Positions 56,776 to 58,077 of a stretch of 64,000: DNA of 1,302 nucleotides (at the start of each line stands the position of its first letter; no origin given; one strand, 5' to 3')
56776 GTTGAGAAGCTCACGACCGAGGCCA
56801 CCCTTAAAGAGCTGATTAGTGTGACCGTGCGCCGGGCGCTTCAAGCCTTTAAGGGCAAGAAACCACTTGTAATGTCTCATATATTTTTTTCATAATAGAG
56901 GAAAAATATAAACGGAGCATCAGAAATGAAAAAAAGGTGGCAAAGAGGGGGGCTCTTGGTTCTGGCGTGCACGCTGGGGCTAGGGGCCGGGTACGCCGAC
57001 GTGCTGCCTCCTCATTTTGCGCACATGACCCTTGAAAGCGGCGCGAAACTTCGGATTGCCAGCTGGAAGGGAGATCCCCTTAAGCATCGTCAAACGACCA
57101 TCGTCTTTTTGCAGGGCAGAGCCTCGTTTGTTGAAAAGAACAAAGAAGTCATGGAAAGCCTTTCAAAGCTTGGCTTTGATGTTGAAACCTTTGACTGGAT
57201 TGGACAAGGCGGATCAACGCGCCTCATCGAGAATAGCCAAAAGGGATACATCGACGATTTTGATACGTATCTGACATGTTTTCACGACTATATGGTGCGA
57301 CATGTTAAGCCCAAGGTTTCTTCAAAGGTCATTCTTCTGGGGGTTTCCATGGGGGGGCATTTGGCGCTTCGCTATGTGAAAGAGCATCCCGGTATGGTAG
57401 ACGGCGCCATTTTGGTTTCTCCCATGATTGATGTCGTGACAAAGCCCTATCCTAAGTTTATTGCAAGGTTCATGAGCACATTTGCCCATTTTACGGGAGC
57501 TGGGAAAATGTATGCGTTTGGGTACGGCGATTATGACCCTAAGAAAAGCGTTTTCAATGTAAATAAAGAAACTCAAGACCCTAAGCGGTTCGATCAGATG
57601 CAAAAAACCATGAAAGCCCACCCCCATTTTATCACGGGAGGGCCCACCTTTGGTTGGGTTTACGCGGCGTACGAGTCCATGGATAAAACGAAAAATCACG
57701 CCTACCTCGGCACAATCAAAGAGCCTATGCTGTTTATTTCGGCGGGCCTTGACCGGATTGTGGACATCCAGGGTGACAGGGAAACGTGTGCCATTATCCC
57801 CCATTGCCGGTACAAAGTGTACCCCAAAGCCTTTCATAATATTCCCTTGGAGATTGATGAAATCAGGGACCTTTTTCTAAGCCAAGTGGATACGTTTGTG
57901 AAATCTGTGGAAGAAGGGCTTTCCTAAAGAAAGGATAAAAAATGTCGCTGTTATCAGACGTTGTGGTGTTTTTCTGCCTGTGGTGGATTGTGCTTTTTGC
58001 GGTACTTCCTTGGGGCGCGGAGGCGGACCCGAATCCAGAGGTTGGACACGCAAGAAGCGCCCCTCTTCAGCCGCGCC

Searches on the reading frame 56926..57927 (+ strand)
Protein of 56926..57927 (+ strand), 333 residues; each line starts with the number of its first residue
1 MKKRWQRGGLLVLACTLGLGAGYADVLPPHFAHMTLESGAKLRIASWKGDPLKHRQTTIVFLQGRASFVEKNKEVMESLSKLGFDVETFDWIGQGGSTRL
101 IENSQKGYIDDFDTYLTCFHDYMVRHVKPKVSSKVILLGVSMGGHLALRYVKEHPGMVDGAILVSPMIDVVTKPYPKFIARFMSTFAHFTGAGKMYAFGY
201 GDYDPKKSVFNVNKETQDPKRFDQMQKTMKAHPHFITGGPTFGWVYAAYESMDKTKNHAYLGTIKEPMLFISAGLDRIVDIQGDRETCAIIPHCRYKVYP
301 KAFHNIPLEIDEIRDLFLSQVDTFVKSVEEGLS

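Call 4: search_protein_families(library=pfam, proteins=[window:56926-57927:+], max_evalue=1)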
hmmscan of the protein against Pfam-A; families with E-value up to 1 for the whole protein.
window:56926-57927:+ (333 aa): 15 families
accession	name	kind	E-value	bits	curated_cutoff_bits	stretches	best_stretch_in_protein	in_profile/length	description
PF12146.15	Hydrolase_4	-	2.9e-38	132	27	1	55-310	3-238/239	Serine aminopeptidase, S33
PF00561.26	Abhydrolase_1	-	1.8e-21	77.3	25.8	1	58-309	2-243/245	alpha/beta hydrolase fold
PF12697.13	Abhydrolase_6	-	4.7e-09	37.7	26.3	1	77-282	21-184/217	Alpha/beta hydrolase family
PF00756.26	Esterase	-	1.1e-05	25.8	22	1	104-175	86-157/251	Putative esterase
PF07859.19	Abhydrolase_3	-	0.0029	17.8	25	1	132-197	70-144/210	alpha/beta hydrolase fold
PF10230.15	LIDHydrolase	-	0.0037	17.5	27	1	119-183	68-135/262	Lipid-droplet associated hydrolase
PF01738.24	DLH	-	0.014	15.5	21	1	127-163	91-126/217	Dienelactone hydrolase family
PF20408.4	Abhydrolase_11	-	0.017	15.3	27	1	75-163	23-104/193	Alpha/beta hydrolase domain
PF11144.14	DUF2920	-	0.029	14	24.7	1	122-163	175-216/400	Protein of unknown function (DUF2920)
PF00326.27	Peptidase_S9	-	0.043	13.7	22.6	1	132-174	63-105/213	Prolyl oligopeptidase family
PF06821.19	Ser_hydrolase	-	0.048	14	22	1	130-168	52-92/172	Serine hydrolase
PF05577.18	Peptidase_S28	-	0.055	12.7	25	1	120-169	100-149/434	Serine carboxypeptidase S28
PF18680.6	SPECT1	-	0.089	12.9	38.4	1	60-107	19-65/180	Plasmodium host cell traversal SPECT1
PF08538.16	DUF1749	-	0.098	12.2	24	1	130-169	102-145/299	Protein of unknown function (DUF1749)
PF23631.1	DUF7143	-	0.13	12.5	27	1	247-317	86-156/160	Domain of unknown function (DUF7143)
